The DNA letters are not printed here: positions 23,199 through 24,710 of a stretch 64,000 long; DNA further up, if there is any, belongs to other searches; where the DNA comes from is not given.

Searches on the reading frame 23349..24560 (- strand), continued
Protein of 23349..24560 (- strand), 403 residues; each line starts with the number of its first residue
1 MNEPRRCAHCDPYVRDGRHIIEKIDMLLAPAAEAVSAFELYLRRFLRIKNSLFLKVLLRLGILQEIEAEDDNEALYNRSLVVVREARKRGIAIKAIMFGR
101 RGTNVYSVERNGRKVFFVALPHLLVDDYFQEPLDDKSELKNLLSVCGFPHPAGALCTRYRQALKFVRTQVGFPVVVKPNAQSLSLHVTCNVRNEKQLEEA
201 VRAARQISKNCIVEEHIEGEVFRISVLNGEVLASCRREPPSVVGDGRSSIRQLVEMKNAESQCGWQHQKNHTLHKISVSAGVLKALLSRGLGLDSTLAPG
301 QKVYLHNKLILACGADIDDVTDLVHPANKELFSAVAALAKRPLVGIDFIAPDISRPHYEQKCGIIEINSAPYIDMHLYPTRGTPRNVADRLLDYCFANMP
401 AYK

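Call 17: search_solved_structures(query=A1, max_evalue=0.001, show_alignments=2)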
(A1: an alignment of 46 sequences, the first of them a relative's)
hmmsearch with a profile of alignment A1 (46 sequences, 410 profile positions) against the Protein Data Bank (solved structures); distinct sequences matched with E-value up to 0.001: 40.
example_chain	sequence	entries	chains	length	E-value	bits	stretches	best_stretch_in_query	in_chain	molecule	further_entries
7wac_A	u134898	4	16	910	1e-65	225.5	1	90-405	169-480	Cyanophycin synthase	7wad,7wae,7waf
7lg5_A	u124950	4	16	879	2e-64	221.2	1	144-404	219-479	Cyanophycin synthase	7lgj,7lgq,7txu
7txv_A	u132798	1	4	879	2e-64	221.2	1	144-404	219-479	Cyanophycin synthase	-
7lgm_A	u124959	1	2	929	3.7e-58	200.6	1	142-405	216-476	Cyanophycin synthase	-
7ta5_A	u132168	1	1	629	2.8e-57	197.7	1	134-406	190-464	Glutathione synthase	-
7lgn_A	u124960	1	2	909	3.8e-57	197.3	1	139-405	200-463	Cyanophycin synthase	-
8fxh_A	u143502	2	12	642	2.9e-56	194.3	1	132-408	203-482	RimK domain-containing protein ATP-grasp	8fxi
3ln6_A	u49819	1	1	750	2.2e-51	178.3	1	135-403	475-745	Glutathione biosynthesis bifunctional protein gshAB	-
3ln7_A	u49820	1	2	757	6.6e-48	166.8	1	137-405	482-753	Glutathione biosynthesis bifunctional protein gshAB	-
4fu0_A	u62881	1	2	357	4.6e-08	35.6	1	127-228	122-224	D-alanine--D-alanine ligase 7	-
3r23_A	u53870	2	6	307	5.1e-08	35.5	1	128-241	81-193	D-alanine--D-alanine ligase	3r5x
8evx_A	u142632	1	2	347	2.8e-07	33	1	171-240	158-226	D-alanine--D-alanine ligase A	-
8evv_A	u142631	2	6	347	2.8e-07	33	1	171-240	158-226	D-alanine--D-alanine ligase A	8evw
3vpd_A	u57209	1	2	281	4e-07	32.5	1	139-252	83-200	Ribosomal protein S6 modification protein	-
3i12_A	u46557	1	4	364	5.2e-07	32.1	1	128-239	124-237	D-alanine-D-alanine ligase A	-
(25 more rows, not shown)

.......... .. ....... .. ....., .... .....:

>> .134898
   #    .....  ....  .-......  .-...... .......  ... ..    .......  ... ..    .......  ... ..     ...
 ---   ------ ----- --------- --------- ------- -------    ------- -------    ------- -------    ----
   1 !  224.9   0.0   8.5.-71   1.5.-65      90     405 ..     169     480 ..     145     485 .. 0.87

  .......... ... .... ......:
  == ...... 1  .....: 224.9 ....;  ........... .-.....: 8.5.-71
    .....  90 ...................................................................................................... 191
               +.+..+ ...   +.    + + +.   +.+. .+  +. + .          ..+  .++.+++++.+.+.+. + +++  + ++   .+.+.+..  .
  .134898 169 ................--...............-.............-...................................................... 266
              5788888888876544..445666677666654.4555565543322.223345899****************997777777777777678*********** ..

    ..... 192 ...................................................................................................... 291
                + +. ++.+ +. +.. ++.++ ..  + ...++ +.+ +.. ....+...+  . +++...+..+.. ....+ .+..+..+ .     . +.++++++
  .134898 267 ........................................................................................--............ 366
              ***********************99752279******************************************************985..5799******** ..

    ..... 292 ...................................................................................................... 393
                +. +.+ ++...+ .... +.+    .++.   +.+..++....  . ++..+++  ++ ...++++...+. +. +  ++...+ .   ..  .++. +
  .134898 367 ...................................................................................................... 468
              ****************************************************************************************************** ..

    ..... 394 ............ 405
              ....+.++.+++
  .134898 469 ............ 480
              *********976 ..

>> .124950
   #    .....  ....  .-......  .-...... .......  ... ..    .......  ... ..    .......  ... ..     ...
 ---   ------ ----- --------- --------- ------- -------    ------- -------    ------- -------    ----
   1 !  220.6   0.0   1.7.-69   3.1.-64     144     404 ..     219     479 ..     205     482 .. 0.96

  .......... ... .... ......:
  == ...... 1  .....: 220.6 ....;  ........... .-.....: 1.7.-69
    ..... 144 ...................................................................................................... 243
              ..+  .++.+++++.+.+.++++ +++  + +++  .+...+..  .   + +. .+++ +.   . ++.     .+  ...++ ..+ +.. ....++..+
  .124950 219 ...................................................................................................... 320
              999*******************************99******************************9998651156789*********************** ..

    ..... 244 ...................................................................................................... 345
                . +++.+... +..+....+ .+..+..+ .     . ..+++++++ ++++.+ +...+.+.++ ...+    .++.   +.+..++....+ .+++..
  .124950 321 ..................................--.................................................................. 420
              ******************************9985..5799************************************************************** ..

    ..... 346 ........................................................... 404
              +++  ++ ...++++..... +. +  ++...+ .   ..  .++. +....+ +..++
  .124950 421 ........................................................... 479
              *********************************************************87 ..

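Call 18: find_encoding_contigs(protein=P0003, flank=6000, max_places=3)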
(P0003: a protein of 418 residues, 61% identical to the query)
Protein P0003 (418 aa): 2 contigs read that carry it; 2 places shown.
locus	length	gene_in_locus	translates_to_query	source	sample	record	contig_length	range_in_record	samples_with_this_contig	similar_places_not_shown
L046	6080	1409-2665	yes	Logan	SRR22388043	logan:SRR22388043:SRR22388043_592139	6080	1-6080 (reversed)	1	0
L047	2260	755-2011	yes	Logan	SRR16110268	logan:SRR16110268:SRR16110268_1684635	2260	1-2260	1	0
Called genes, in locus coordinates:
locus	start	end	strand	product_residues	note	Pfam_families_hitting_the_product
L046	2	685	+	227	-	?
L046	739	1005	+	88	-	PF04221:RelB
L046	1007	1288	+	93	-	PF15738:YafQ_toxin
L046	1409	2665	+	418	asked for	-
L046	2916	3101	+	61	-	-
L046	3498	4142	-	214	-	-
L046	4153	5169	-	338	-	PF05496:RuvB_N, PF06068:TIP49 (faint), PF01078:Mg_chelatase (faint), PF13191:AAA_16 (faint), PF00004:AAA, PF07728:AAA_5, PF17864:AAA_lid_4, PF05491:WHD_RuvB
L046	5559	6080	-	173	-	?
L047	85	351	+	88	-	PF04221:RelB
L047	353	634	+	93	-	PF15738:YafQ_toxin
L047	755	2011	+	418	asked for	-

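Call 27: predict_structure(alignment_id=A1)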
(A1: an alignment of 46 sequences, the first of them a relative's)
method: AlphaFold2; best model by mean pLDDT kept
length: 403 residues; sequences in the alignment: 46
mean_pLDDT: 89.6   pTM: 0.87
mean pLDDT of the five models: 89.6, 89.0, 88.0, 87.8, 87.5
residues with pLDDT >= 90: 259; 70-90: 124; 50-70: 17; < 50: 3
segments of 3 or more residues with pLDDT < 50: none
pLDDT, mean of each block of 10 residues (from residue 1): 66 78 82 74 74 90 93 85 94 92 90 90 80 75 95 95 98 93 83 97 90 95 97 96 97 96 86 90 93 98 91 91 98 94 95 98 93 91 96 90 51
secondary structure, 60 per line:
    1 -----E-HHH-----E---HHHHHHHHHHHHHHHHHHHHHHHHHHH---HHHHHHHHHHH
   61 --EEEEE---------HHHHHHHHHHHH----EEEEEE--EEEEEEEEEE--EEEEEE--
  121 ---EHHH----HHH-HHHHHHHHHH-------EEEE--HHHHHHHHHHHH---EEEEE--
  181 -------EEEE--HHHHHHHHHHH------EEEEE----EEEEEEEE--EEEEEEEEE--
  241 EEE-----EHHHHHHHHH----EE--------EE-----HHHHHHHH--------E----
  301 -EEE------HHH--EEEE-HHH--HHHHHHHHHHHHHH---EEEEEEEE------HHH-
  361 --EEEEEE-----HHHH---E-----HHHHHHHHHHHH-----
elements in order: H20-46 H50-60 E63-67 H77-88 E93-98 E101-110 E113-118 H136-145 E153-156 H159-170 E174-178 E188-191 H194-204 E211-215 E220-227 E230-238 E241-243 H250-258 H280-287 E302-304 E316-319 H326-339 E343-350 E363-368 H374-377 H387-398

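Call 30: find_encoding_contigs(protein=P0002, flank=4000, max_places=2)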
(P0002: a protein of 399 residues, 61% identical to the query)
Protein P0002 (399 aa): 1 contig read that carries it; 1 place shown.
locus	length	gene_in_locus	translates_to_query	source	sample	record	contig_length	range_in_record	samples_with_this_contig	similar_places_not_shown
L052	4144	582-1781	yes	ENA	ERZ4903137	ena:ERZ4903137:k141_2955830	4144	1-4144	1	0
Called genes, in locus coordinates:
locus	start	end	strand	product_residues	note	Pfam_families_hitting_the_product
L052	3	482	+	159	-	?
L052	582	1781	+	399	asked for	PF07478:Dala_Dala_lig_C (weak)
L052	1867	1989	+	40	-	-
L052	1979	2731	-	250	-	PF10502:Peptidase_S26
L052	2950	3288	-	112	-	PF02033:RBFA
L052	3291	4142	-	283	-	?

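Call 31: find_encoding_contigs(protein=P0032, flank=4000, max_places=2)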
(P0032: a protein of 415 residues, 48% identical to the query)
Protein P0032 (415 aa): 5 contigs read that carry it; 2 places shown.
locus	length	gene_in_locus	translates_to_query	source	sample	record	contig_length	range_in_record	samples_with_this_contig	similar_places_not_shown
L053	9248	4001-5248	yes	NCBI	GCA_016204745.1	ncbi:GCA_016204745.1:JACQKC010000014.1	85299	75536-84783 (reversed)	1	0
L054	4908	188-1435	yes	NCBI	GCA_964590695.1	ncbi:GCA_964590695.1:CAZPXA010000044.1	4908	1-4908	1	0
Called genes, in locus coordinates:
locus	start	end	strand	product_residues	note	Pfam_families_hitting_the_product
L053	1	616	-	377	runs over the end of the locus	PF02739:5_3_exonuc_N, PF01367:5_3_exonuc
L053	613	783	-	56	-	-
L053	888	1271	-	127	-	PF02452:PemK_toxin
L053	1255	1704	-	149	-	PF02367:TsaE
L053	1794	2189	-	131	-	-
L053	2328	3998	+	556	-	PF05157:MshEN, PF00437:T2SSE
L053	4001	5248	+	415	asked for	-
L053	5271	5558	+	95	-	PF04221:RelB (weak)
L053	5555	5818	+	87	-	PF05016:ParE_toxin (weak), PF15738:YafQ_toxin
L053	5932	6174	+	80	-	-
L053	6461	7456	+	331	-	PF05496:RuvB_N, PF01078:Mg_chelatase (faint), PF13191:AAA_16 (faint), PF07724:AAA_2 (faint), PF00004:AAA, PF07728:AAA_5 (weak), PF17864:AAA_lid_4, PF05491:WHD_RuvB, +1 more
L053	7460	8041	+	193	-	PF20772:TACO1_YebC_N, PF01709:Transcrip_reg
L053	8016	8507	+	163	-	PF02075:RuvC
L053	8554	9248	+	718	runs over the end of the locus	PF00912:Transgly, PF00905:Transpeptidase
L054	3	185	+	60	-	?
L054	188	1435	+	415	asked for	-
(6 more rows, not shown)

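Call 32: fold_search(model_id=the predicted structure, library=pdb)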
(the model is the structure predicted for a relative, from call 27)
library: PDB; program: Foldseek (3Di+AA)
matches with E <= 10: 731; with E <= 0.001: 491
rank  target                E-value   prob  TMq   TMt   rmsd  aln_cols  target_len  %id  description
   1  7wae_A                3.2e-30  1.00  0.69  0.33   3.2       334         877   31  Trichodesmium erythraeum cyanophycin synthetase 1 (TeCphA1) with ATPgammaS, 4x(beta-Asp-Arg), and aspartate (released 2022-09-07)
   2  7wae_C                4.6e-30  1.00  0.69  0.40   3.1       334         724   31  Trichodesmium erythraeum cyanophycin synthetase 1 (TeCphA1) with ATPgammaS, 4x(beta-Asp-Arg), and aspartate (released 2022-09-07)
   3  7wac_A                1.1e-29  1.00  0.66  0.38   3.7       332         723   31  Trichodesmium erythraeum cyanophycin synthetase 1 (TeCphA1) (released 2022-09-07)
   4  7ta5                  1.2e-29  1.00  0.62  0.44   4.4       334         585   31  Crystal structure of cyanophycin synthetase 2 from Gloeothece citriformis (released 2022-03-02)
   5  7lgq_A                4.8e-28  1.00  0.67  0.33   5.6       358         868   31  Cyanophycin synthetase 1 from Synechocystis sp. UTEX2470 with ATP and 8x(Asp-Arg)-Asn (released 2021-08-18)
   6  7txv_A                6.9e-28  1.00  0.67  0.33   3.6       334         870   31  Cyanophycin synthetase 1 from Synechocystis sp. UTEX2470 E82Q with ATP and 16x(Asp-Arg) (released 2022-06-01)
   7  7lg5_A                1.8e-27  1.00  0.66  0.32   3.7       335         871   31  Synechocystis sp. UTEX2470 Cyanophycin synthetase 1 with ATP (released 2021-08-18)
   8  7lgn_A                2.6e-27  1.00  0.62  0.38   5.0       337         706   27  Cyanophycin synthetase 1 from T. morbirosei (released 2021-08-18)
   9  7lgj_A                4.5e-27  1.00  0.66  0.32   3.6       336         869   31  Cyanophycin synthetase 1 from Synechocystis sp. UTEX2470 with ADPCP and 8x(Asp-Arg)-NH2 (released 2021-08-18)
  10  3ln6                  9.2e-27  1.00  0.72  0.40   3.0       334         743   24  Crystal structure of a bifunctional glutathione synthetase from Streptococcus agalactiae (released 2011-04-13)
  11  3ln7_B                3.7e-26  1.00  0.63  0.37   5.4       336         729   25  Crystal structure of a bifunctional glutathione synthetase from Pasteurella multocida (released 2011-04-13)
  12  3ln7_A                5.2e-25  1.00  0.63  0.36   5.4       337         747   25  Crystal structure of a bifunctional glutathione synthetase from Pasteurella multocida (released 2011-04-13)
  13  7lgm_A                4.9e-24  1.00  0.69  0.40   3.5       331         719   28  Cyanophycin synthetase from A. baylyi DSM587 with ATP (released 2021-08-18)
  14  7lgn_B                9.4e-24  1.00  0.64  0.32   4.0       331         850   26  Cyanophycin synthetase 1 from T. morbirosei (released 2021-08-18)
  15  8fxi_C                3.5e-23  1.00  0.64  0.43   4.1       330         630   31  Cryo-EM structure of Stanieria sp. CphA2 in complex with ADPCP and 4x(beta-Asp-Arg) (released 2023-06-14)
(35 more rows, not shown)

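Call 38: search_protein_families(library=pfam, proteins=[L052:3-482:+, L021:6575-7183:+, L021:7183-8331:+, L046:2-685:+, L046:2916-3101:+], max_evalue=0.01)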
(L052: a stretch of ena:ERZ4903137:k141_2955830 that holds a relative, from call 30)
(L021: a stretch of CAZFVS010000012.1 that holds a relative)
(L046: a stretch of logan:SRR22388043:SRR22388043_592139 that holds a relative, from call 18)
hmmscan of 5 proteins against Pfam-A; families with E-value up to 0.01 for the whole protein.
L052:3-482:+ (159 aa): 0 families

L021:6575-7183:+ (203 aa): 0 families

L021:7183-8331:+ (383 aa): 0 families

L046:2-685:+ (227 aa): 0 families

L046:2916-3101:+ (61 aa): 0 families

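Call 49: search_protein_representatives(alignment_id=A1)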
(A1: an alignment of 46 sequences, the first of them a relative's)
Query: 46 sequences, 410 profile positions. Proteins with E-value up to 0.001 (for the whole library): 11657; up to 1e-10: 8148; up to 1e-30: 3968. The best 150 are listed.
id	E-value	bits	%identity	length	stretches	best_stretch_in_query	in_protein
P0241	8.4e-168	574.9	-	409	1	5-405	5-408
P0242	4.0e-162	556.2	-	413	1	4-406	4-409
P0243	2.9e-146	504.0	-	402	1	6-407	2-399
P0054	1.1e-145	502.1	-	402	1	5-408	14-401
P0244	6.0e-142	489.8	-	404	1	7-406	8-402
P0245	3.4e-141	487.3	-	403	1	3-405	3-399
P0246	3.4e-140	484.0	-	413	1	4-407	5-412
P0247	5.7e-139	480.0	-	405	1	6-407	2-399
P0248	1.5e-138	478.6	-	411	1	6-405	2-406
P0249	1.0e-132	459.4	-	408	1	2-406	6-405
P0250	1.6e-132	458.8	-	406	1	7-408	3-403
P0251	9.0e-131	453.0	-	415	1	8-407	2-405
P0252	1.8e-130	452.0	-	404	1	3-408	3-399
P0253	6.6e-128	443.5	-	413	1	4-408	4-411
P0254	1.2e-126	439.3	-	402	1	5-407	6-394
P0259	4.7e-122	424.3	-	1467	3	119-404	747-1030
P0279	6.5e-107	374.4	-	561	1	4-407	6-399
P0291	3.4e-101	355.6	-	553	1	6-408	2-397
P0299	1.9e-96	339.9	-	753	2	115-406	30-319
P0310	1.4e-93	330.4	-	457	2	122-404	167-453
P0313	1.0e-92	327.6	-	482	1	82-407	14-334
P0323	9.4e-90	317.9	-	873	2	94-406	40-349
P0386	5.4e-77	275.8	-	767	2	141-408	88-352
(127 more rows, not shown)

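Call 52: search_protein_families(library=padloc, proteins=[window:23349-24560:-], max_evalue=0.01)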
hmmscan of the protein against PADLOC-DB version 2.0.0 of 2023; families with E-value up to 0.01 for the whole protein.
window:23349-24560:- (403 aa): 0 families
